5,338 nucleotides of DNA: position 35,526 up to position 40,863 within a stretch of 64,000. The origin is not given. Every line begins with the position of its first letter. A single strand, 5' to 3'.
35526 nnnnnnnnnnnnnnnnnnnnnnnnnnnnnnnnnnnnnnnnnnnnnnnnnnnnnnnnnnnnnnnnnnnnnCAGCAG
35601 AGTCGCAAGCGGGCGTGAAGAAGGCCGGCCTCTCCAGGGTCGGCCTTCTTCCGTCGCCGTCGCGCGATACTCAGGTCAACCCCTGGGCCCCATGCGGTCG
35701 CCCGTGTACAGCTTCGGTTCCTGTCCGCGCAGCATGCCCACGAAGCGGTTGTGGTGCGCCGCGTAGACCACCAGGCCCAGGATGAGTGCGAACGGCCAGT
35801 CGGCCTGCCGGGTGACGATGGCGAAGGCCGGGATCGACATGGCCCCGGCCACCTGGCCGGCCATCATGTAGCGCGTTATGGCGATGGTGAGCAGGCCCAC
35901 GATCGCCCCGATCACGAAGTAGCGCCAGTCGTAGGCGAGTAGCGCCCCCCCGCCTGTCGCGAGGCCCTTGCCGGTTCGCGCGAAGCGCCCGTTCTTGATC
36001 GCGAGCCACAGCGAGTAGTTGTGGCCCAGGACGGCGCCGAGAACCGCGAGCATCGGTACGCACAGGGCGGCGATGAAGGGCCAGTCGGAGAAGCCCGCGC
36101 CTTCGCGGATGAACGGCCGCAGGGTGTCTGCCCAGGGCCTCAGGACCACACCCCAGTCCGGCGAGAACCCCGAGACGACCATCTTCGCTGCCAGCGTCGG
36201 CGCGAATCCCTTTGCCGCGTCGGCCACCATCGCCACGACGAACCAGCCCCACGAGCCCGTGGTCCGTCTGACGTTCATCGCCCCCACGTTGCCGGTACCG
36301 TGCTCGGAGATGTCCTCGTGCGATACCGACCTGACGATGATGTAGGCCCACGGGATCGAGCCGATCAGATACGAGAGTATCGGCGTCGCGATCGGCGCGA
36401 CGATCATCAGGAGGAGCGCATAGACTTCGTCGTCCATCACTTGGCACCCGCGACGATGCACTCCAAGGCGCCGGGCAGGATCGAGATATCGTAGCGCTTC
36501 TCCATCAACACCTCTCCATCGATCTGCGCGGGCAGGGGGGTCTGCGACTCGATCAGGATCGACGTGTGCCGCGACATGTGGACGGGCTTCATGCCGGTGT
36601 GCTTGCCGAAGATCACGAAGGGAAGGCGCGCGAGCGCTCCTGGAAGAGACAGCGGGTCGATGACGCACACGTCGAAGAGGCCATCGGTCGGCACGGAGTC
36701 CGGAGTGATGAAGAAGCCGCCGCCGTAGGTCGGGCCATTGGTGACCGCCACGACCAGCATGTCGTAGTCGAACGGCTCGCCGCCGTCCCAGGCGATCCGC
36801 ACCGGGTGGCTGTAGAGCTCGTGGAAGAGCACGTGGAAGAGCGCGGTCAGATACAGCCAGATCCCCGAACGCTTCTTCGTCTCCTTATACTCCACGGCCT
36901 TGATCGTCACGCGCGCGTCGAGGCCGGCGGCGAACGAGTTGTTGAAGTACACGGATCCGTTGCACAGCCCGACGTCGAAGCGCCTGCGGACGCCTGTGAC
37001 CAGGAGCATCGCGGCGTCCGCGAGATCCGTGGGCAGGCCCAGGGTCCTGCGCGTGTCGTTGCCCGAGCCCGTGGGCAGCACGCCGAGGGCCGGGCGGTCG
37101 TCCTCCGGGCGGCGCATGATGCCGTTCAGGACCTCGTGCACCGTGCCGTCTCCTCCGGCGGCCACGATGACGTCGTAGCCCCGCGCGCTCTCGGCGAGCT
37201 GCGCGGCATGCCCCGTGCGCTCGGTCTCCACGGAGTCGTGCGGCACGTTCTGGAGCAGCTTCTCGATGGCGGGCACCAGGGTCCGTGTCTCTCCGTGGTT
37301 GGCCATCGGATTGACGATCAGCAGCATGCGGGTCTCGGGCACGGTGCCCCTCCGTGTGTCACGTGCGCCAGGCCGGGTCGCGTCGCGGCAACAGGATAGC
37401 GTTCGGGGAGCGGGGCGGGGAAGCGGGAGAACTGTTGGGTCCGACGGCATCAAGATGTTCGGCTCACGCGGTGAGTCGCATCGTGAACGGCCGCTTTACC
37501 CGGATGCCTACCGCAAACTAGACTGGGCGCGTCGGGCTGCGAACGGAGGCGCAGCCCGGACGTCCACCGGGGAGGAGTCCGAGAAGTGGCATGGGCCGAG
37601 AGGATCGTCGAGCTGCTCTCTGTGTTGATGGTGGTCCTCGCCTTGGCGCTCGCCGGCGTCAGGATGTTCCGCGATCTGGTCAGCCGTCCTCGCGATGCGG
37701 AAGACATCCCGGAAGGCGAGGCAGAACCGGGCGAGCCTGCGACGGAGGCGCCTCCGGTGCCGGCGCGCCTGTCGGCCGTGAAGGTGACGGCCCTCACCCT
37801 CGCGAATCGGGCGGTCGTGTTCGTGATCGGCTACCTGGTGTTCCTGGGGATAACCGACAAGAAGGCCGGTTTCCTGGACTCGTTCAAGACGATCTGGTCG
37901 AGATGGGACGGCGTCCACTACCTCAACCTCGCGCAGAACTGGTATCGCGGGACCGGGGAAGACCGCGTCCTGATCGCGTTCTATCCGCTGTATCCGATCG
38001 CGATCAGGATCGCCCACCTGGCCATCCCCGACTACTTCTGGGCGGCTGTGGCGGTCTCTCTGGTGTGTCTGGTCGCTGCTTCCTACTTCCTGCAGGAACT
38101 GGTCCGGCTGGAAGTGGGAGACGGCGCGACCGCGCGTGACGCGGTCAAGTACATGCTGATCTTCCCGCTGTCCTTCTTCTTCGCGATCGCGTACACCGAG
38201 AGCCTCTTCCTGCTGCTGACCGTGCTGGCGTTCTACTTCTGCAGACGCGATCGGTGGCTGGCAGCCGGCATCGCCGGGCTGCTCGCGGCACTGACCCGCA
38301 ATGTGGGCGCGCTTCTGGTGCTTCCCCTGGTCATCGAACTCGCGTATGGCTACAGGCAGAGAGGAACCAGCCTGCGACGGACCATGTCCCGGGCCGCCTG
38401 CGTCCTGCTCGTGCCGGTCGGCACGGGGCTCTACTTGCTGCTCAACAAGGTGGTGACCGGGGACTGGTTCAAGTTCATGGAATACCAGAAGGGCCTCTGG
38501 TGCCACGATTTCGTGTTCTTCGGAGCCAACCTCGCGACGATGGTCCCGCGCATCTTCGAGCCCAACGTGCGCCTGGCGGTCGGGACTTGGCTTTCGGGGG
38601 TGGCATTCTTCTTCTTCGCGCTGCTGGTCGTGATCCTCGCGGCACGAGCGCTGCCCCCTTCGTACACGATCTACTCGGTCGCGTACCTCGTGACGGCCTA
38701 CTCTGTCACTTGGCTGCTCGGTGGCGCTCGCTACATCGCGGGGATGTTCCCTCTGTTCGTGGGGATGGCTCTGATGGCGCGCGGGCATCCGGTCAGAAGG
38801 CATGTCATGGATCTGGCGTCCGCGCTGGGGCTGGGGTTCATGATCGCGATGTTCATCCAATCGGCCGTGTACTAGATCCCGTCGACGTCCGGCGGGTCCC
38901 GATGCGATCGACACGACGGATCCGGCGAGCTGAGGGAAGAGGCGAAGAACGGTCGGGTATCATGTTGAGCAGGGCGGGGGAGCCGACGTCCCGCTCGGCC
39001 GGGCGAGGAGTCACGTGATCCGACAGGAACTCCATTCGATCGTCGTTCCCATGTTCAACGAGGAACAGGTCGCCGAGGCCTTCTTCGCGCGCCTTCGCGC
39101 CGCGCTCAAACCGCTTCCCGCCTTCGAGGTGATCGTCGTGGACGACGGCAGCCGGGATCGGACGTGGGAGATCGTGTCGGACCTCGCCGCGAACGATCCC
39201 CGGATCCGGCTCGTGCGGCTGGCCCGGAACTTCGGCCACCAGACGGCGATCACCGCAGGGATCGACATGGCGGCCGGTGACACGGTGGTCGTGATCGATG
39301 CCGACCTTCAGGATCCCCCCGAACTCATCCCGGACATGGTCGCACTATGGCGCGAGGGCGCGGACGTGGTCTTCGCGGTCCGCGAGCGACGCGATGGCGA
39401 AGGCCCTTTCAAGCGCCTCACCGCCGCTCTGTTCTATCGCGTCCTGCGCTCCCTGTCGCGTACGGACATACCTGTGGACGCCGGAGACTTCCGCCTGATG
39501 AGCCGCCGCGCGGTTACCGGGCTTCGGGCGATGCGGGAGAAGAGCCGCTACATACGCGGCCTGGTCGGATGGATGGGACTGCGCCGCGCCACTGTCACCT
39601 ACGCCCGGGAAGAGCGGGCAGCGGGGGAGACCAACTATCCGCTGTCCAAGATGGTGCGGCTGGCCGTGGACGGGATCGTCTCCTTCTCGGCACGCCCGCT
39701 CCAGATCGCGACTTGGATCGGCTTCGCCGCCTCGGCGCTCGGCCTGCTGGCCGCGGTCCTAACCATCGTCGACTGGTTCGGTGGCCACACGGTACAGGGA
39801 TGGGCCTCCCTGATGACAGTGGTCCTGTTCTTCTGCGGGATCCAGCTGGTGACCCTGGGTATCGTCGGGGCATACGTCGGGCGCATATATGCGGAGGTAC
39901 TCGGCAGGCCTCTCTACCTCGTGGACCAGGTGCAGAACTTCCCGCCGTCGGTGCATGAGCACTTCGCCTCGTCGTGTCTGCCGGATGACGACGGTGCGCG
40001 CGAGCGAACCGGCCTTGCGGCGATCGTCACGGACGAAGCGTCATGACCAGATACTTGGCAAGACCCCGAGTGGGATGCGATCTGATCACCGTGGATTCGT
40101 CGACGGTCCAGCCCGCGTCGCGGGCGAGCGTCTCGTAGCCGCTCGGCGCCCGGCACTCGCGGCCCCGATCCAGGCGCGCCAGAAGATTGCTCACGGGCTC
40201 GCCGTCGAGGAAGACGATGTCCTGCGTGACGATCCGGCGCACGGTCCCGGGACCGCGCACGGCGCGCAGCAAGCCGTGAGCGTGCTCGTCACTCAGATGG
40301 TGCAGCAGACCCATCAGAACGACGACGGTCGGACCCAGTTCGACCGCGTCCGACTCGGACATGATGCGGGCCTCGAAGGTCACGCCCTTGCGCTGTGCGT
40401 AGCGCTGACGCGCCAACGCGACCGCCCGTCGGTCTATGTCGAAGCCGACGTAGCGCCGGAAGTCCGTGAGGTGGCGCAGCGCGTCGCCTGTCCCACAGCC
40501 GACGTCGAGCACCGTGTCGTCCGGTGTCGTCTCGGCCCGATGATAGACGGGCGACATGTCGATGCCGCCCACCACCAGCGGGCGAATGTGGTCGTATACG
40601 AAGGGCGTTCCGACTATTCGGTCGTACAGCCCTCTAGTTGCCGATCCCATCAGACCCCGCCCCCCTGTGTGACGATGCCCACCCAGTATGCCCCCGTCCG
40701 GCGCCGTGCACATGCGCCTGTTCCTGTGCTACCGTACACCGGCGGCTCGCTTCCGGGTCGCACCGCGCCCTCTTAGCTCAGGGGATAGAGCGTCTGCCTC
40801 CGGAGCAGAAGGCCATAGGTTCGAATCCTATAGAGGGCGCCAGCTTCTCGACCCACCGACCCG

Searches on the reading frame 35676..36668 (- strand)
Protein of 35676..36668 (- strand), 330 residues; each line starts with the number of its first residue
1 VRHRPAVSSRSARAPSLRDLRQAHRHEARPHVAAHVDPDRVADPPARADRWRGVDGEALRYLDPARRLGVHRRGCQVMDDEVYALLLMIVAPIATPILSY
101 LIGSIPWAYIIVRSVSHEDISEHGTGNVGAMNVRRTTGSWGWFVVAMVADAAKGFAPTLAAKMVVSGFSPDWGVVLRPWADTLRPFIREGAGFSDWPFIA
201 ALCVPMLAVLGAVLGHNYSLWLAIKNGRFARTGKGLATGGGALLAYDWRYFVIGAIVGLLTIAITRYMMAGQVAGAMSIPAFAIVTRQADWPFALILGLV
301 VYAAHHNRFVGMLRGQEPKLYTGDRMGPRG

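Call 41: search_protein_families(library=pfam, proteins=[window:35676-36668:-], max_evalue=0.00001)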
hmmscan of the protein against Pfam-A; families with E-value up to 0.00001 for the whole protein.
window:35676-36668:- (330 aa): 1 family
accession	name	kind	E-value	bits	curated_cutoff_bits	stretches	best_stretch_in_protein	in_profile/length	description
PF02660.20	G3P_acyltransf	-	4.1e-33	115.2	24.1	1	98-307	1-159/164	Glycerol-3-phosphate acyltransferase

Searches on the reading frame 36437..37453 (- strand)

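Call 41: search_protein_families(library=pfam, proteins=[window:36437-37453:-], max_evalue=0.00001)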
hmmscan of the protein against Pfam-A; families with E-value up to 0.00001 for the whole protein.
window:36437-37453:- (338 aa): 2 families
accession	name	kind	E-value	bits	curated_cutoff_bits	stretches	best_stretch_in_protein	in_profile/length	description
PF00781.29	DAGK_cat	-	1e-30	106.4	23.6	1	42-163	1-124/125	Diacylglycerol kinase catalytic domain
PF19279.4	YegS_C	-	4.1e-23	82.3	27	1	174-333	3-157/158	YegS C-terminal NAD kinase beta sandwich-like domain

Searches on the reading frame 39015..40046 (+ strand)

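Call 41: search_protein_families(library=pfam, proteins=[window:39015-40046:+], max_evalue=0.00001)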
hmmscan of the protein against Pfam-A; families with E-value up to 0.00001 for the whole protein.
window:39015-40046:+ (343 aa): 2 families
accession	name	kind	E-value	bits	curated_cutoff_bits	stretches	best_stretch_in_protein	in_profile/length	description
PF00535.33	Glycos_transf_2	-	5.7e-39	134.2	23.3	1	8-167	1-164/168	Glycosyl transferase family 2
PF13641.12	Glyco_tranf_2_3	-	5.3e-08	33.6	27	1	8-137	4-137/230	Glycosyltransferase like family 2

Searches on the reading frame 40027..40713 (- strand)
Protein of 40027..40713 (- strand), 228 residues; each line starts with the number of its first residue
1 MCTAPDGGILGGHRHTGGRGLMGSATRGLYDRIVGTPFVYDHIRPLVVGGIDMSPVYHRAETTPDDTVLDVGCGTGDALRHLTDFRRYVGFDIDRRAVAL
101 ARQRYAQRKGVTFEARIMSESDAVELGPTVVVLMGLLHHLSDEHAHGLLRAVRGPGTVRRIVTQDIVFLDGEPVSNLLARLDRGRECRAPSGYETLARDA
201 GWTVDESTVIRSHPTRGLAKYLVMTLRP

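Call 41: search_protein_families(library=pfam, proteins=[window:40027-40713:-], max_evalue=0.00001)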
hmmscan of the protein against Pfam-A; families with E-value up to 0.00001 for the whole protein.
window:40027-40713:- (228 aa): 5 families
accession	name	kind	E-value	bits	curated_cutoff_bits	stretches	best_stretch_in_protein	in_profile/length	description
PF13649.12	Methyltransf_25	-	6.6e-12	46.4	27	1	68-152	1-89/97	Methyltransferase domain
PF08242.18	Methyltransf_12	-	3.8e-11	44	30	1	69-153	1-89/98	Methyltransferase domain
PF13489.12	Methyltransf_23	-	7.9e-09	35.9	27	1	63-151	21-103/164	Methyltransferase domain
PF13847.12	Methyltransf_31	-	9.2e-08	32.3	27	1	64-118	3-63/145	Methyltransferase domain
PF08241.18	Methyltransf_11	-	3.3e-07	31.3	21.2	1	69-142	1-74/95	Methyltransferase domain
